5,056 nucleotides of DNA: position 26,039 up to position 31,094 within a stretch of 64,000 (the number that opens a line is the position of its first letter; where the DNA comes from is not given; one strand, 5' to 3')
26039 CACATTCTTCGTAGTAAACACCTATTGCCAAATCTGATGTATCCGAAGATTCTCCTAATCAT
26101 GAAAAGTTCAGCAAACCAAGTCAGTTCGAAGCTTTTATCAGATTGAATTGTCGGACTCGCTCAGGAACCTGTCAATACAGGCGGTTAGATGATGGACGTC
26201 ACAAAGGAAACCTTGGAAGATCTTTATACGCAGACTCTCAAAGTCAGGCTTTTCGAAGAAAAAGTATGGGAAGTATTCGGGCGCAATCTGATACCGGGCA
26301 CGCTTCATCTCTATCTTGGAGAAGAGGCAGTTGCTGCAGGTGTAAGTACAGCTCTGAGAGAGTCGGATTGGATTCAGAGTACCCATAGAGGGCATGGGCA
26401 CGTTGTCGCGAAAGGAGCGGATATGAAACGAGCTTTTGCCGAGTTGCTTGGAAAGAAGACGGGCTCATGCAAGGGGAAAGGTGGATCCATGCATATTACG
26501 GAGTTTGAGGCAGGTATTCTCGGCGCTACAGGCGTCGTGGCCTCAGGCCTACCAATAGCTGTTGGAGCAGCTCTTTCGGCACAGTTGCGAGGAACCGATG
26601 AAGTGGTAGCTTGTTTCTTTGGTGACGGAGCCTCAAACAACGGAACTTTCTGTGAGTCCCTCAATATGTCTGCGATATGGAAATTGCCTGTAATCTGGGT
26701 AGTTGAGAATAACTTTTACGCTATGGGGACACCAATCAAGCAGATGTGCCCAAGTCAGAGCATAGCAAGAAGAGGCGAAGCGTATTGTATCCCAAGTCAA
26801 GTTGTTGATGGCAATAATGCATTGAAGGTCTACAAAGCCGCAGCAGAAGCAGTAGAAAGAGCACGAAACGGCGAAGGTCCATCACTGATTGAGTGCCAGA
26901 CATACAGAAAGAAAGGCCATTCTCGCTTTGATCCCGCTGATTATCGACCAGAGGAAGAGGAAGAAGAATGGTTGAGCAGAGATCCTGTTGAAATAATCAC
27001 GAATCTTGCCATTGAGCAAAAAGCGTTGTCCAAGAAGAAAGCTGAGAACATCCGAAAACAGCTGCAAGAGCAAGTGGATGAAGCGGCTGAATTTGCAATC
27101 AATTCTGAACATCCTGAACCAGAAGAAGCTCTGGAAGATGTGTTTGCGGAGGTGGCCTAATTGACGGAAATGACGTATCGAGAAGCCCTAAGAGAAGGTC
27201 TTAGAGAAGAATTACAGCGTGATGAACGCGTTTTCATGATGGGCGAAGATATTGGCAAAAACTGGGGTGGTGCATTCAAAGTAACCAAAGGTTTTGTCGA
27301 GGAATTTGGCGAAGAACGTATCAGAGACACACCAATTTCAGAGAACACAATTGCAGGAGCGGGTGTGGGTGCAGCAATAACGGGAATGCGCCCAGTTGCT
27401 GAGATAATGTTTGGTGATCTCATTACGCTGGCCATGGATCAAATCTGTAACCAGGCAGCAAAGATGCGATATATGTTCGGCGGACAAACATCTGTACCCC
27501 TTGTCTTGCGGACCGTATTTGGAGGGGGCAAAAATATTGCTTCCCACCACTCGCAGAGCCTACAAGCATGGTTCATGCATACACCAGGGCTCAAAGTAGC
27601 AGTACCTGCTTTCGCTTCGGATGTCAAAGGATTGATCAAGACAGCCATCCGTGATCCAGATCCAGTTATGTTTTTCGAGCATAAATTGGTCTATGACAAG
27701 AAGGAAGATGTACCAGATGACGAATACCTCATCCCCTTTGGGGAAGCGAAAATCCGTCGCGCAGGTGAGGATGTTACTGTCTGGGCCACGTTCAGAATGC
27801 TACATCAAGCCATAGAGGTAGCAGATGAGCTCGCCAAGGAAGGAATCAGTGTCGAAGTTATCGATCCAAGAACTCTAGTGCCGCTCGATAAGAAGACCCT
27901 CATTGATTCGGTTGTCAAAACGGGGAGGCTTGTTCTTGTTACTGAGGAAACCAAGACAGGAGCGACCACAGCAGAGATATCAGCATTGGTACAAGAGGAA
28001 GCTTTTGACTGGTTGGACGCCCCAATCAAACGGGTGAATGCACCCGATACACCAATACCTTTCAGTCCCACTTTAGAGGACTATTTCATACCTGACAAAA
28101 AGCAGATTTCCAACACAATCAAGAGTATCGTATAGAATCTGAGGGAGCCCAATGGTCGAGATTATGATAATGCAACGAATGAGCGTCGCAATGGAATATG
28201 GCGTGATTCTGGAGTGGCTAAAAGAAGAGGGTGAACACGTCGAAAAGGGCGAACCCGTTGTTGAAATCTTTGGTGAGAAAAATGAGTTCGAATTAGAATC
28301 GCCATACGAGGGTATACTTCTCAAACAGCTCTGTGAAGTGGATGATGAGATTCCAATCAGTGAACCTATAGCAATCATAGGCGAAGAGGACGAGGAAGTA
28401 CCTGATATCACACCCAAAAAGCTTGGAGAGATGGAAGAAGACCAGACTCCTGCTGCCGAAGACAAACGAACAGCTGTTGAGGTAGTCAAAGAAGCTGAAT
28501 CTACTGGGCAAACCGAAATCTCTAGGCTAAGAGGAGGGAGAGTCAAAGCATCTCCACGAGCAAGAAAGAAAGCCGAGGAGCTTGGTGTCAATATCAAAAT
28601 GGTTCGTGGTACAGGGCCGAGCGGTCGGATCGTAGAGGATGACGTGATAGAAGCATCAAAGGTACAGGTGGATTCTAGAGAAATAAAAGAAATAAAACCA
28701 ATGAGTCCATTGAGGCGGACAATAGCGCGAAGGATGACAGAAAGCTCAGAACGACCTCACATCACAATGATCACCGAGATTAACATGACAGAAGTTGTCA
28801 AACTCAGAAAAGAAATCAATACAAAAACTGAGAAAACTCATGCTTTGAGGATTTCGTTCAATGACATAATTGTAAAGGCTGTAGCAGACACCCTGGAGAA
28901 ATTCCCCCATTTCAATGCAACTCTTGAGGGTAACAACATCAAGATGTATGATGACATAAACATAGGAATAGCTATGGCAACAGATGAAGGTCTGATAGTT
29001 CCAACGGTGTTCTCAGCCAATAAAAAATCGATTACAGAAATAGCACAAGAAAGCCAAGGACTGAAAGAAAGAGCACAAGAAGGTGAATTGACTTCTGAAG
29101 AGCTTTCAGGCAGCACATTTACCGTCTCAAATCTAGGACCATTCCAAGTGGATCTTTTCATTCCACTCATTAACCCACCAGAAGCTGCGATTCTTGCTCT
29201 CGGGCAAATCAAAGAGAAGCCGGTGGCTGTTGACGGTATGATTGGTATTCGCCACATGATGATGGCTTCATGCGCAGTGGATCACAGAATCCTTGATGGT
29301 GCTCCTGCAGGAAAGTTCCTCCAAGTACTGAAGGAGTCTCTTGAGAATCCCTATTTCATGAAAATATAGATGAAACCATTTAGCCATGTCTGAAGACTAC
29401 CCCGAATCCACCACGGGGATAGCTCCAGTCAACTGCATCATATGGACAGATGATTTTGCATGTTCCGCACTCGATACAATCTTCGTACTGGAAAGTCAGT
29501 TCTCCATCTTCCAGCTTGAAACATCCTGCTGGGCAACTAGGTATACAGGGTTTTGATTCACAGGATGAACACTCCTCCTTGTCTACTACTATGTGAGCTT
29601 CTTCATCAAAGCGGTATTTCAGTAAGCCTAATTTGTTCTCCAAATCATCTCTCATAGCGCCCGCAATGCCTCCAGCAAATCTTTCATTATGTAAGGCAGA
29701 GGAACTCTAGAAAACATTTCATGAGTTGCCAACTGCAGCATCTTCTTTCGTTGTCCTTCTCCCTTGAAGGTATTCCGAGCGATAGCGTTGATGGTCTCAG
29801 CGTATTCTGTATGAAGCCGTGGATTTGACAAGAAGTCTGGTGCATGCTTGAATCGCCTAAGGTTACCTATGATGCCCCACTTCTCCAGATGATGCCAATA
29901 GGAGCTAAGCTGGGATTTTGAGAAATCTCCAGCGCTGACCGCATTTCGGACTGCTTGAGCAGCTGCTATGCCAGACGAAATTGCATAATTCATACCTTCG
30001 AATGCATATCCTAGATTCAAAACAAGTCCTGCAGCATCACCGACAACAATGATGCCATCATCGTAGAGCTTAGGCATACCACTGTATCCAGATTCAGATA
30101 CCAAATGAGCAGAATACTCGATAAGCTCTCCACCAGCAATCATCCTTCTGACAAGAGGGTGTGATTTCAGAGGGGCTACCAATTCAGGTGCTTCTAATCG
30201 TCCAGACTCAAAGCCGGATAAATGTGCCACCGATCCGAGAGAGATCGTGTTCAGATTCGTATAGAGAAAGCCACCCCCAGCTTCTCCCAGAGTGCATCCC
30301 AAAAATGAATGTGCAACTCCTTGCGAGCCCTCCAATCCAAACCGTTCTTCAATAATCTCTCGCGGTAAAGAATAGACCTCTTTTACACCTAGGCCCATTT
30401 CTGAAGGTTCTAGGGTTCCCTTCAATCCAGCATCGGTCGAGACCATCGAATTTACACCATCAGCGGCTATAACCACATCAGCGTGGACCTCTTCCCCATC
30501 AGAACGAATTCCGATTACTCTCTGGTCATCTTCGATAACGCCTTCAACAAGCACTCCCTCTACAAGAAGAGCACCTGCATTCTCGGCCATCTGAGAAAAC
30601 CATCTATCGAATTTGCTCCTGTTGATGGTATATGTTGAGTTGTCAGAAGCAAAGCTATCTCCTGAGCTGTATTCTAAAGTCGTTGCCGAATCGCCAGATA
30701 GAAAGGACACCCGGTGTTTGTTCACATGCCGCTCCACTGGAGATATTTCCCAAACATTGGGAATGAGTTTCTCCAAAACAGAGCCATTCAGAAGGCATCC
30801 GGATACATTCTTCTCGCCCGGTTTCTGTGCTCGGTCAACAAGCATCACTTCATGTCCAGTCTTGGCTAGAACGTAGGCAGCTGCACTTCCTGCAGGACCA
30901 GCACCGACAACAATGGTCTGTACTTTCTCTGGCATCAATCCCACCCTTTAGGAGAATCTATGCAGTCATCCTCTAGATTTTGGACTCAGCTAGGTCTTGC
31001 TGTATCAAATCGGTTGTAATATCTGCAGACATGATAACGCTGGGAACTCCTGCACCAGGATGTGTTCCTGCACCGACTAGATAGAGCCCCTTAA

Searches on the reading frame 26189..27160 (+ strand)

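Call 11: search_protein_families(library=pfam, proteins=[window:26189-27160:+], max_evalue=0.001)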
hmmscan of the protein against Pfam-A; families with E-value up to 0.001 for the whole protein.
window:26189-27160:+ (323 aa): 3 families
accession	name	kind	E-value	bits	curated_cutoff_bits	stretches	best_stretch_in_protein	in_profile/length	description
PF00676.26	E1_dh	-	8.8e-81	271.6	22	1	20-311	7-299/300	Dehydrogenase E1 component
PF02775.26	TPP_enzyme_C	-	1.3e-06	28.7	21.9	1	113-236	26-151/151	Thiamine pyrophosphate enzyme, C-terminal TPP binding domain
PF13292.11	DXP_synthase_N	-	0.00032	20.5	21.2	1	116-227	112-223/274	1-deoxy-D-xylulose-5-phosphate synthase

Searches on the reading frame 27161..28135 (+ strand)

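Call 11: search_protein_families(library=pfam, proteins=[window:27161-28135:+], max_evalue=0.001)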
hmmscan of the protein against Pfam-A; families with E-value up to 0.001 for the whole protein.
window:27161-28135:+ (324 aa): 2 families
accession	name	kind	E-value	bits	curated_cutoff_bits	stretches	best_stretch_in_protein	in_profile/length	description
PF02779.29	Transket_pyr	-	6.5e-42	143.6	27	1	3-178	2-172/174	Transketolase, pyrimidine binding domain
PF02780.25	Transketolase_C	-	2e-38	131.5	25.9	1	194-316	1-124/124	Transketolase, C-terminal domain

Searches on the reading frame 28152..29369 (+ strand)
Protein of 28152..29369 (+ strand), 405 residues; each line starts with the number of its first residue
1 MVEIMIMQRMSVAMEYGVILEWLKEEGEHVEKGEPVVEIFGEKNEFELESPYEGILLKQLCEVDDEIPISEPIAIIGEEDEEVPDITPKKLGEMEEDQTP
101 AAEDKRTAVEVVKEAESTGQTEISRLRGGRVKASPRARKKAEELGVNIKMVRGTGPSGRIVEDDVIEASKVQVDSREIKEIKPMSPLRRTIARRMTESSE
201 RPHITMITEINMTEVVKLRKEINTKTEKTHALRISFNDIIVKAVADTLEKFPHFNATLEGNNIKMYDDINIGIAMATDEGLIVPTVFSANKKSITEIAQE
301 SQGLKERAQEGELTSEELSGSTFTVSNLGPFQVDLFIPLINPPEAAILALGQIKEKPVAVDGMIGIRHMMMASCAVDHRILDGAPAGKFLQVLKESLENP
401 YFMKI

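Call 11: search_protein_families(library=pfam, proteins=[window:28152-29369:+], max_evalue=0.001)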
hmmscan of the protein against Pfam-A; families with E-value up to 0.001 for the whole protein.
window:28152-29369:+ (405 aa): 3 families
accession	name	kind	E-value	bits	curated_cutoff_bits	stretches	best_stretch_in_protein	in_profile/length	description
PF00198.28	2-oxoacid_dh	-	2.3e-80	269.8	23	1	180-403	5-230/232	2-oxoacid dehydrogenases acyltransferase (catalytic domain)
PF02817.22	E3_binding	-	2.9e-13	50.2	23.7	1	131-165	1-35/36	e3 binding domain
PF00364.28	Biotin_lipoyl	-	1e-10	41.7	22.1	1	10-76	8-73/73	Biotin-requiring enzyme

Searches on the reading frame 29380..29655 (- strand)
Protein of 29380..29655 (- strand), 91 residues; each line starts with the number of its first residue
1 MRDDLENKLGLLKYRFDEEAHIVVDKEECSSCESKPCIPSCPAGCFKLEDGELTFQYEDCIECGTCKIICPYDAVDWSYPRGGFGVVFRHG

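Call 11: search_protein_families(library=pfam, proteins=[window:29380-29655:-], max_evalue=0.001)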
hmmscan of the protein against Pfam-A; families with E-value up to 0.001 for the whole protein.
window:29380-29655:- (91 aa): 11 families
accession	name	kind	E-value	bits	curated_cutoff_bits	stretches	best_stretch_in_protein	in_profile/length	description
PF12838.12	Fer4_7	-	1.6e-08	35.3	27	1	54-74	32-52/52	4Fe-4S dicluster domain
PF14697.11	Fer4_21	-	5.6e-07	30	35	0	58-75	6-26/59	4Fe-4S dicluster domain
PF13187.11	Fer4_9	-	6.4e-07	29.7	27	1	28-74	1-51/52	4Fe-4S dicluster domain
PF00037.32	Fer4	-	1.9e-06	27.9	21.1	1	55-75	3-23/24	4Fe-4S binding domain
PF12797.12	Fer4_2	-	1.1e-05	25.5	24.5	0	57-72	7-22/22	4Fe-4S binding domain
PF05187.19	Fer4_ETF_QO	-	1.8e-05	25.3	24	1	34-86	43-101/104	Electron transfer flavoprotein-ubiquinone oxidoreductase, 4Fe-4S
PF12837.12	Fer4_6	-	3.2e-05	24.1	25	1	54-74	3-23/24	4Fe-4S binding domain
PF13247.11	Fer4_11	-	4.1e-05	24.1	26.2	1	24-77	5-61/100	4Fe-4S dicluster domain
PF12800.12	Fer4_4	-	4.8e-05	23.8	24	1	58-73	2-17/17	4Fe-4S binding domain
PF25160.1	LdpA_Fe-S-bd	-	0.0001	22.4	27.6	1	31-76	4-44/49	LdpA Fe-S cluster-binding domain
PF13237.11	Fer4_10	-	0.00012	22.4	25.5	1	21-71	1-53/53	4Fe-4S dicluster domain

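Call 43: search_protein_families(library=ncbifam, proteins=[window:29380-29655:-], max_evalue=0.00001)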
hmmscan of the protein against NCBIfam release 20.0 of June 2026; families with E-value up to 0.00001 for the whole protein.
window:29380-29655:- (91 aa): 26 families (the best 25 are shown)
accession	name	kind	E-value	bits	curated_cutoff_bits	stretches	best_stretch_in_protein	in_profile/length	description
NF011993.0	PRK15449.1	equivalog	2.5e-19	69.3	166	1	5-91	7-95/95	ferredoxin-like protein FixX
TIGR04105.1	FeFe_hydrog_B1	subfamily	1.1e-10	40.8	450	1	26-75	110-159/462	monomeric [FeFe] hydrogenase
TIGR02700.1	flavo_MJ0208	hypoth_equivalog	1e-09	38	251.35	1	22-76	143-195/234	dihydromethanopterin reductase (acceptor)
NF045797.1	DsrO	equivalog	1.2e-09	38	200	1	29-76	103-151/235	sulfate reduction electron transfer complex DsrMKJOP subunit DsrO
NF040864.1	HgcB_ferredoxin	equivalog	3.1e-09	36.5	99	1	20-76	7-62/93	mercury methylation ferredoxin HgcB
NF007658.0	PRK10330.1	equivalog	1e-08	34.9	260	1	28-76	57-105/181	electron transport protein HydN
TIGR02951.1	DMSO_dmsB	equivalog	1.3e-08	35.1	214.1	1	28-78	63-115/161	DMSO/selenate family reductase complex B subunit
NF038355.1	FDH3_beta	equivalog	2.1e-08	34.4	240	1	28-77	53-103/180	formate dehydrogenase FDH3 subunit beta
NF043039.1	HgcAB_like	equivalog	2.9e-08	33.7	285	1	15-75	288-349/350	HgcAB-like fusion protein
NF011569.0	PRK14993.1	equivalog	6.1e-08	32.4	416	1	22-74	93-146/244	tetrathionate reductase subunit TtrB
NF045490.1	FdxA_Protbact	equivalog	7e-08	32.7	135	1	22-76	4-56/104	ferredoxin FdxA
NF038196.1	ferrodoxin_EFR1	subfamily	1.2e-07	32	75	1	17-77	175-231/242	EFR1 family ferrodoxin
NF045715.1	sulf_resp_HmcB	equivalog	1.6e-07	30.7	420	1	13-79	91-158/307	sulfate respiration complex iron-sulfur protein HmcB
NF009408.0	PRK12769.1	equivalog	2.8e-07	29.1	1003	1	28-75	55-102/659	formate-dependent uric acid utilization protein AegA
NF058577.1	FdxA_fam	equivalog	7.1e-07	29.3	65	1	26-74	6-52/52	4Fe-4S ferredoxin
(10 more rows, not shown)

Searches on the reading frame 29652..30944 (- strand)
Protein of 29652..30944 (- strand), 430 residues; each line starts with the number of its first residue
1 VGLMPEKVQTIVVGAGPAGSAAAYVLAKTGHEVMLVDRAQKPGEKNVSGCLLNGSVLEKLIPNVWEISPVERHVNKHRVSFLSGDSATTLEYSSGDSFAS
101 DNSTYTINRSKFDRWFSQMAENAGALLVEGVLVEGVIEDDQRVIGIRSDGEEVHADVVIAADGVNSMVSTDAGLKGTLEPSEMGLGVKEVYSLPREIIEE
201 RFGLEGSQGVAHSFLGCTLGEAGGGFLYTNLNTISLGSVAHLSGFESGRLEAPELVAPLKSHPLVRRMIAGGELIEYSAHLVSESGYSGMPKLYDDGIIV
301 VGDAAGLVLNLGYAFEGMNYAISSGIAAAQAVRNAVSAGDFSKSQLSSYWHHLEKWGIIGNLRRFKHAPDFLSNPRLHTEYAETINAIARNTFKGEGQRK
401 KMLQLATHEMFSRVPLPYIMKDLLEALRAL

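Call 11: search_protein_families(library=pfam, proteins=[window:29652-30944:-], max_evalue=0.001)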
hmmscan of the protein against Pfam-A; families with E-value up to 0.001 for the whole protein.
window:29652-30944:- (430 aa): 13 families
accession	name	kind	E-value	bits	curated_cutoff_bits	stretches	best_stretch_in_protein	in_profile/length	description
PF01494.25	FAD_binding_3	-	4.3e-16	59.5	22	1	7-175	1-170/349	FAD binding domain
PF01266.30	DAO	-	2e-14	54.3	27.9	2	11-44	3-36/353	FAD dependent oxidoreductase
PF03486.20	HI0933_like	-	3.6e-11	43.4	50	1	9-222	2-191/244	HI0933-like protein Rossmann domain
PF07992.20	Pyr_redox_2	-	6.2e-10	39.4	26.1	1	9-94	2-82/291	Pyridine nucleotide-disulphide oxidoreductase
PF04820.20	Trp_halogenase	-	8.7e-09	35.2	21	1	102-172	150-221/458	Tryptophan halogenase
PF13450.12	NAD_binding_8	-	4.8e-08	33.6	21.9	1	12-43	1-32/68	NAD(P)-binding Rossmann-like domain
PF12831.13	FAD_oxidored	-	6.6e-08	32.7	27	1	11-161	3-143/416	FAD dependent oxidoreductase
PF01134.28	GIDA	-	1e-07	31.8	22.1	1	10-164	2-150/391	Glucose inhibited division protein A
PF21162.3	ETFQO_UQ-bd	-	9.4e-07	29.8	27.7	1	184-280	2-94/96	ETF-QO, ubiquinone-binding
PF01946.23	Thi4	-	5.4e-05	23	26.2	1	10-49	20-60/235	Thi4 family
PF05834.18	Lycopene_cycl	-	6.4e-05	22.6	23.4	1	11-168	3-145/380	Lycopene cyclase protein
PF00890.30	FAD_binding_2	-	0.00035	20.3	20.4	1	11-41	3-33/414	FAD binding domain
PF00070.33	Pyr_redox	-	0.0005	21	22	0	10-43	2-35/82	Pyridine nucleotide-disulphide oxidoreductase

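Call 43: search_protein_families(library=ncbifam, proteins=[window:29652-30944:-], max_evalue=0.00001)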
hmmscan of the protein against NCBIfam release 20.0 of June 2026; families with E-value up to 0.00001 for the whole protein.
window:29652-30944:- (430 aa): 53 families (the best 25 are shown)
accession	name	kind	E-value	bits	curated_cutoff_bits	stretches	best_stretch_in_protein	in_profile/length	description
NF007542.0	PRK10157.1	subfamily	5.2e-110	368.1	610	1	9-422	7-420/428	FAD-dependent oxidoreductase FixC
NF007450.0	PRK10015.1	subfamily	3.6e-103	345.6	466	1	6-422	4-421/429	FAD-dependent oxidoreductase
TIGR02032.1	GG-red-SF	subfamily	4.3e-34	118.6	158.8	1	10-199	3-181/297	geranylgeranyl reductase family protein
TIGR02023.1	BchP-ChlP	subfamily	3.8e-23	82.1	343.3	1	10-353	3-317/388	geranylgeranyl diphosphate reductase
NF041160.1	DGGPL_Thplmales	equivalog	3.9e-20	72.1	780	1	9-177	5-172/396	digeranylgeranylglycerophospholipid reductase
NF045655.1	MkRedMenJ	equivalog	1.7e-17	63.4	700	1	5-172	2-166/406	menaquinone reductase MenJ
NF041080.1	DGGGPL_reductase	equivalog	4.1e-17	62.2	580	1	10-170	4-161/447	digeranylgeranylglycerophospholipid reductase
NF005313.0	PRK06847.1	subfamily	1.1e-15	57.4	372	1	7-187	4-183/375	hypothetical protein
NF049967.1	QhpG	equivalog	9.9e-15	54.4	240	1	11-164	2-140/423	flavin-dependent monooxygenase QhpG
TIGR02028.1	ChlP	equivalog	1.3e-14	53.8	505.3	1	10-171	3-165/398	geranylgeranyl reductase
NF004834.1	PRK06185.1-3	subfamily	5.6e-13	48.5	500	1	131-176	131-180/420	FAD-dependent oxidoreductase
NF005691.0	PRK07494.1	equivalog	2.1e-12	46.3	459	1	6-175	7-177/404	UbiH/UbiF family hydroxylase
NF001933.0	PRK00711.1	subfamily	8.7e-12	44.8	383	1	9-45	2-38/429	D-amino acid dehydrogenase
TIGR01988.1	Ubi-OHases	subfamily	1.1e-11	44.2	224.65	1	10-175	2-174/387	ubiquinone biosynthesis hydroxylase, UbiH/UbiF/VisC/COQ6 family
NF033113.0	halo_ClmS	equivalog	3.4e-11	42.4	900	1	9-173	4-174/570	chloramphenicol-biosynthetic FADH2-dependent halogenase CmlS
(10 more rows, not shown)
